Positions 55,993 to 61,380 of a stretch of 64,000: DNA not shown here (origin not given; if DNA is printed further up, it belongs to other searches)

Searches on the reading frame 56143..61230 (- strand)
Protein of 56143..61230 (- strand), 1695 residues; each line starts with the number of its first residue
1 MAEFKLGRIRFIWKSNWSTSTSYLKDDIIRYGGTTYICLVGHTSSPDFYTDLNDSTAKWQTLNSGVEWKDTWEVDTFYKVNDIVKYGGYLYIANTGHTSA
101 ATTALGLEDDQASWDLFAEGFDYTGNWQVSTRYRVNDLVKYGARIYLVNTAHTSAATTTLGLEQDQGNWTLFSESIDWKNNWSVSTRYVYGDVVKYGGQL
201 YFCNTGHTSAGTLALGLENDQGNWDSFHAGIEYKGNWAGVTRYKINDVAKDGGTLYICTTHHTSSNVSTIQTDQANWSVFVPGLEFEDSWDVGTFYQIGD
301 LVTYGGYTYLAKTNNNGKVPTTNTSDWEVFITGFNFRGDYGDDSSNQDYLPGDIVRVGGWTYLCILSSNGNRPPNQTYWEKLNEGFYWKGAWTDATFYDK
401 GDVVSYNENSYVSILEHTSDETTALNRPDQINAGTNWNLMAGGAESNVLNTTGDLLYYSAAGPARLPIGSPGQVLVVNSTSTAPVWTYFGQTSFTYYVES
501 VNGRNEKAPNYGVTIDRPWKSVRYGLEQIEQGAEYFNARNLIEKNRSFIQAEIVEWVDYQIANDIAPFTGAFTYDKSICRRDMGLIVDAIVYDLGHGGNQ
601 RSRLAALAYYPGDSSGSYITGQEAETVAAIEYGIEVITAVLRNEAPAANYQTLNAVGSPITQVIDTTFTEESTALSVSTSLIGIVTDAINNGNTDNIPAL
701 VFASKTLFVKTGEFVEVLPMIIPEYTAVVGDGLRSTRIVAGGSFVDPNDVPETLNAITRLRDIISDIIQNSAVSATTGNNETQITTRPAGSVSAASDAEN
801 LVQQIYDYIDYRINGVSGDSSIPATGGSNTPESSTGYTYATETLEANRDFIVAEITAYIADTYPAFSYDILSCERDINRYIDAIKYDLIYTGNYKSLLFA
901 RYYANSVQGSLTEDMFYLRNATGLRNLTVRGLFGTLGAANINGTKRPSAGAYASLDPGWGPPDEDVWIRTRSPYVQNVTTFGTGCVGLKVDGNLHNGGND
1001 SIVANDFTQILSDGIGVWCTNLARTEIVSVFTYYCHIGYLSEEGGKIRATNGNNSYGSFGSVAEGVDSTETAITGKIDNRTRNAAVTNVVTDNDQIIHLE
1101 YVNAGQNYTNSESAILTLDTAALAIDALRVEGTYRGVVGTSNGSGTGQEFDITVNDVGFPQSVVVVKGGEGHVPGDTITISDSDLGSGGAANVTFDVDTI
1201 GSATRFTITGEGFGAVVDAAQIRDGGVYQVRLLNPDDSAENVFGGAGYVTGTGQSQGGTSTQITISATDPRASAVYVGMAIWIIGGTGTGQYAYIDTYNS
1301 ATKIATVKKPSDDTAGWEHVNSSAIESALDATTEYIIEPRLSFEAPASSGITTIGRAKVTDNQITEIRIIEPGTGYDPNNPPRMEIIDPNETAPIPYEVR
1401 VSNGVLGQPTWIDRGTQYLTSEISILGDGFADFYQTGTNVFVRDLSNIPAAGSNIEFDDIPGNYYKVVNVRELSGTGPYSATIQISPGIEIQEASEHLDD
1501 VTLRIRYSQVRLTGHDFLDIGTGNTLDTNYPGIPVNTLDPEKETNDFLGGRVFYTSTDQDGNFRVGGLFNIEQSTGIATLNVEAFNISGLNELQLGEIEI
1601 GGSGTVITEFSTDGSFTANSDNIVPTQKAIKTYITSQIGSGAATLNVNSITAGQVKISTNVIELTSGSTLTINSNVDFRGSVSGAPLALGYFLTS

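Call 63: search_protein_families(library=phrogs, proteins=[window:56143-61230:-], max_evalue=0.00001)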
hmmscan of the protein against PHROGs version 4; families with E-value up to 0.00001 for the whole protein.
window:56143-61230:- (1695 aa): 8 families
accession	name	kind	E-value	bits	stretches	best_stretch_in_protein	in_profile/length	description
phrog_9851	-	tail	2.3e-204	682.3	5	176-536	11-357/1092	tail fiber protein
phrog_5073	-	tail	2.3e-28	100.5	0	283-332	211-259/519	tail fiber protein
phrog_17885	-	tail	3.7e-22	79.1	2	960-1089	627-762/1002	tail fiber protein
phrog_4527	-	tail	8.3e-22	76.6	2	535-775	1165-1342/3730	short tail fiber protein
phrog_5342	-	tail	1.2e-19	69.8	1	531-813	1368-1625/3319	tail fiber protein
phrog_3442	-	unknown function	2.3e-19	68.3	1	970-1071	3598-3706/3967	-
phrog_14251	-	unknown function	8.1e-07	28.9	0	4-63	74-131/539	-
phrog_20878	-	tail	5.6e-06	27.1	0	289-334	63-108/365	tail fiber protein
